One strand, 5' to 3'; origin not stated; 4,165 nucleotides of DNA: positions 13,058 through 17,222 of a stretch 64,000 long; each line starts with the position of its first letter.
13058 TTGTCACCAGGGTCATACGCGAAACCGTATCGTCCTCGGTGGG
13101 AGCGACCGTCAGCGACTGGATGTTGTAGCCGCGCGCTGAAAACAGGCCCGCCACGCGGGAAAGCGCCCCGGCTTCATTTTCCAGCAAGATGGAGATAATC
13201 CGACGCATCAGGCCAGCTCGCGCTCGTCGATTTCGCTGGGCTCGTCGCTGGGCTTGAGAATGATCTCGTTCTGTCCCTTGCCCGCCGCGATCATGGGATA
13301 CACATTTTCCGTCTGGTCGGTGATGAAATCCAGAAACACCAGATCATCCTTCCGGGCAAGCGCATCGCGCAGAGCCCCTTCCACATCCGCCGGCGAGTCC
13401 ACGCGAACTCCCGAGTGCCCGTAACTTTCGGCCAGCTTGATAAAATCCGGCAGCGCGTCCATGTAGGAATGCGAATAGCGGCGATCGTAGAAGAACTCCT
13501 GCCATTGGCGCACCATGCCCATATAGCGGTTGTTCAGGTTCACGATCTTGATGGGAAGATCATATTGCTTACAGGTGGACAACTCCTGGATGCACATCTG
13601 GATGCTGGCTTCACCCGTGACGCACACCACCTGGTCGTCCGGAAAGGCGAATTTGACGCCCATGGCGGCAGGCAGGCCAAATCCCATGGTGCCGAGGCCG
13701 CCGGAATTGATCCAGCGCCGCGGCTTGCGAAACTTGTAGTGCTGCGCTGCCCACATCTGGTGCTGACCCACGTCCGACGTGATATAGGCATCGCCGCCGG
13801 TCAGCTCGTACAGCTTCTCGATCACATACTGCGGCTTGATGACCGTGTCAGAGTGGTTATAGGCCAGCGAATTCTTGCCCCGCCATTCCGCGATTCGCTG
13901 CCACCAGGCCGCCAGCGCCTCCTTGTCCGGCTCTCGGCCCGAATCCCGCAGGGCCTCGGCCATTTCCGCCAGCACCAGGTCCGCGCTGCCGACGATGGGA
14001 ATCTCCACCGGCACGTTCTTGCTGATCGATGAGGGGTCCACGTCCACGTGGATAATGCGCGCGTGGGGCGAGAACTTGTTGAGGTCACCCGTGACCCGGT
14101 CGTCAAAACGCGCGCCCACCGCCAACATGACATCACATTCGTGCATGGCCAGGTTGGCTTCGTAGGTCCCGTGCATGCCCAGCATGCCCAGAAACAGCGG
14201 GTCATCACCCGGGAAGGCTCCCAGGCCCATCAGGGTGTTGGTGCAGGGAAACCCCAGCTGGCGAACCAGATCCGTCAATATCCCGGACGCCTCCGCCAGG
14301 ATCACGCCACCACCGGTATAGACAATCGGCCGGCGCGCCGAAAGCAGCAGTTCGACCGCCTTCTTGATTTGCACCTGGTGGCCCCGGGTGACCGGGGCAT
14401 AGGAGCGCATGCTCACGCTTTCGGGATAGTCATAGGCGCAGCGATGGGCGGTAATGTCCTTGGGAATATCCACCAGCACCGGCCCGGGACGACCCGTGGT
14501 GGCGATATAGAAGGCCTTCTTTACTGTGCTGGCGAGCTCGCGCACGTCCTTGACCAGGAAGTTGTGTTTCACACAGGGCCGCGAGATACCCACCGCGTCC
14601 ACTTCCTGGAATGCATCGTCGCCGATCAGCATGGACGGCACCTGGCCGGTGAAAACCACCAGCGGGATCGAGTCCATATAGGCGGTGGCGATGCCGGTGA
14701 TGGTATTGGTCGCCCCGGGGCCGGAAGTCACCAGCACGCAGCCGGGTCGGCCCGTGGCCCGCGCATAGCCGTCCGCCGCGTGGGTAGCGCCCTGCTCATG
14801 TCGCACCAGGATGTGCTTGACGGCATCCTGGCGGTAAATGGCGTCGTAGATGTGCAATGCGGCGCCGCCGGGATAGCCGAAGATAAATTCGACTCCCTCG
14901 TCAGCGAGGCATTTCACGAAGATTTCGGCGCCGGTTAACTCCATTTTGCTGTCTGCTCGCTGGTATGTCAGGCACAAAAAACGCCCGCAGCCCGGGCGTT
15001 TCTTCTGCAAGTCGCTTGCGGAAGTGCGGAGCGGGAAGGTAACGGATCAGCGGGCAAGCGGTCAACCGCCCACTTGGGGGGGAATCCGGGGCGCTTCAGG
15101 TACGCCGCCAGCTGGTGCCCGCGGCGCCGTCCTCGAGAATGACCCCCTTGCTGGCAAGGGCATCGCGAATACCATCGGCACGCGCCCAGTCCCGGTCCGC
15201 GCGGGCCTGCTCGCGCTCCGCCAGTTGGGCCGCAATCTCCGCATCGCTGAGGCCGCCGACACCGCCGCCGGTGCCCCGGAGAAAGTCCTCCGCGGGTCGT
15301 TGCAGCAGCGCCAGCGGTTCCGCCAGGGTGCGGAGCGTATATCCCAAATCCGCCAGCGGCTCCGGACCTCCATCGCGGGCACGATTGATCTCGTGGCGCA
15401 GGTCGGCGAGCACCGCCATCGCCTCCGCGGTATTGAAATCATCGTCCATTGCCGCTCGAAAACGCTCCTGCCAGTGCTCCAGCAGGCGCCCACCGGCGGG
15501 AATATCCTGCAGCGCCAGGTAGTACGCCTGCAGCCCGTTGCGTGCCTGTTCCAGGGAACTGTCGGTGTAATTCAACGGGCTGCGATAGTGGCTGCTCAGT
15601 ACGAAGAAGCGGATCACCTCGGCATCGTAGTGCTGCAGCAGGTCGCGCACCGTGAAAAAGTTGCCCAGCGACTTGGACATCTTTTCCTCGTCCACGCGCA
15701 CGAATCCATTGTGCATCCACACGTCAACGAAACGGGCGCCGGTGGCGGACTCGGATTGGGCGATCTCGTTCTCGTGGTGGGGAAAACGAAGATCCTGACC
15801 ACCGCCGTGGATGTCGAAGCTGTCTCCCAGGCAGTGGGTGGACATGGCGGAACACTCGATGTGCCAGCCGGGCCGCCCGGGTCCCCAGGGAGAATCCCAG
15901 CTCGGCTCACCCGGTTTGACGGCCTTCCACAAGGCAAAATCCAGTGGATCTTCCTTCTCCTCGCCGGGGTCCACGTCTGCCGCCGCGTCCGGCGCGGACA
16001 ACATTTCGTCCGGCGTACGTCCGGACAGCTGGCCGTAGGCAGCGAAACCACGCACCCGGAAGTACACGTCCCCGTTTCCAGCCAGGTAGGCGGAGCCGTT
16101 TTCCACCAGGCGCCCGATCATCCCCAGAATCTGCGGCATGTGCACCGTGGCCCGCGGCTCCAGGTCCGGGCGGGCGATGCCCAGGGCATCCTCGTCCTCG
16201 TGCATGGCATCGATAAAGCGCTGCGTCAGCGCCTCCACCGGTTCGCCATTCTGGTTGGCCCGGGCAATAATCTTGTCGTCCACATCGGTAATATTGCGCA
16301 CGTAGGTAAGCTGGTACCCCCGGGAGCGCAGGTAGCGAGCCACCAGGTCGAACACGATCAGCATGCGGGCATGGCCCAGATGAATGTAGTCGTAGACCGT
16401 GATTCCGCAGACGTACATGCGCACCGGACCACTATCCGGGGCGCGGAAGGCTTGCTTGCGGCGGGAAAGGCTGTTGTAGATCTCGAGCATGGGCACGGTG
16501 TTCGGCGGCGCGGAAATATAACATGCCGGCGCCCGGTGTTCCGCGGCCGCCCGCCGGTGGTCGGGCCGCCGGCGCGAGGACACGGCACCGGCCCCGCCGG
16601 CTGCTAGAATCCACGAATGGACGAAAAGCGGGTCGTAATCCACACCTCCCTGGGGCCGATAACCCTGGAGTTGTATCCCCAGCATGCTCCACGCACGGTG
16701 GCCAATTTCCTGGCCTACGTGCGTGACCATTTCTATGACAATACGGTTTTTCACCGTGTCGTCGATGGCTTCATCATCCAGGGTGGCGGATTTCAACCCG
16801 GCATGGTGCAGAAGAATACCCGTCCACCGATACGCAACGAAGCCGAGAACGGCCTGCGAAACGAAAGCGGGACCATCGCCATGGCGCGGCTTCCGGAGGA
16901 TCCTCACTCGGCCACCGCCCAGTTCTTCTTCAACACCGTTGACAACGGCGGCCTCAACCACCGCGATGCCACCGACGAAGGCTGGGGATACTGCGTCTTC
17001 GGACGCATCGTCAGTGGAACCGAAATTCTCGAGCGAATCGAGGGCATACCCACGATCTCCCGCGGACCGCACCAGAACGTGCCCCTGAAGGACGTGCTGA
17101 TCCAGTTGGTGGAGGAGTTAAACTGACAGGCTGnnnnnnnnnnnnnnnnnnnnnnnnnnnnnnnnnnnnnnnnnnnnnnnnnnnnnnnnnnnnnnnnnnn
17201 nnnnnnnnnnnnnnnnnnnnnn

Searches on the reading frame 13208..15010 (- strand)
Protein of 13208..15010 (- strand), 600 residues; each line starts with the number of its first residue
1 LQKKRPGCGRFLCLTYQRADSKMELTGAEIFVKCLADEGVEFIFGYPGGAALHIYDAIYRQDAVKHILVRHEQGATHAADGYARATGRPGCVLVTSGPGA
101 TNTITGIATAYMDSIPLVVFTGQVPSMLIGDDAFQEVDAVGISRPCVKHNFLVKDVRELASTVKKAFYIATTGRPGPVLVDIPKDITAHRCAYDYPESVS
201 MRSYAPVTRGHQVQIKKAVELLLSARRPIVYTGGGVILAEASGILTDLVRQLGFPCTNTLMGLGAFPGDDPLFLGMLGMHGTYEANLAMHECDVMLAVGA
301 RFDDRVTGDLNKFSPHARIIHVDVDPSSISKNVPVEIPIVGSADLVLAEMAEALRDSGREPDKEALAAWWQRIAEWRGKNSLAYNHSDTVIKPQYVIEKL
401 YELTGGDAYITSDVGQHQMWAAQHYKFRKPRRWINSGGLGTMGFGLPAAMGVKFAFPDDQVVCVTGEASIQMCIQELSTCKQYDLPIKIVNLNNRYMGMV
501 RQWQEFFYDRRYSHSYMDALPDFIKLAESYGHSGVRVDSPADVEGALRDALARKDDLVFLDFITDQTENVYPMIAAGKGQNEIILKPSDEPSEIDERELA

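Call 77: search_protein_families(library=pfam, proteins=[window:13208-15010:-], max_evalue=0.000001)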
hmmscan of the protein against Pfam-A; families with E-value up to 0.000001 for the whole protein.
window:13208-15010:- (600 aa): 3 families
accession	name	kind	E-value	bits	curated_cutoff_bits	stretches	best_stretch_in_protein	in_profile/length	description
PF02775.26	TPP_enzyme_C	-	4.8e-56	189.2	21.9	1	413-561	1-150/151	Thiamine pyrophosphate enzyme, C-terminal TPP binding domain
PF00205.28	TPP_enzyme_M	-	4.6e-48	162.9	30.4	1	215-349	1-136/137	Thiamine pyrophosphate enzyme, central domain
PF02776.23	TPP_enzyme_N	-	1.5e-42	144.5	26.8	1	26-141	2-118/119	Thiamine pyrophosphate enzyme, N-terminal TPP binding domain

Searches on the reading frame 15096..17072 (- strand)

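Call 77: search_protein_families(library=pfam, proteins=[window:15096-17072:-], max_evalue=0.000001)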
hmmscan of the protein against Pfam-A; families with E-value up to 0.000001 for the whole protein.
window:15096-17072:- (658 aa): 5 families
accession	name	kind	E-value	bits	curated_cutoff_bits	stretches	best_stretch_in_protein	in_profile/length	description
PF01406.26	tRNA-synt_1e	-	3.7e-130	434.2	27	1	214-511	7-300/301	tRNA synthetases class I (C) catalytic domain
PF09190.17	DALR_2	-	6.5e-15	55.9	22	1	537-591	1-57/57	DALR domain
PF09334.17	tRNA-synt_1g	-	6.3e-14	52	20.1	0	441-506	304-370/391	tRNA synthetases class I (M)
PF00133.28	tRNA-synt_1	-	8.7e-08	31.8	22.7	0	448-500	359-411/414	tRNA synthetases class I (I, L, M and V)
PF01921.24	tRNA-synt_1f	-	4.2e-07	29.7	27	0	461-495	279-313/360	tRNA synthetases class I (K)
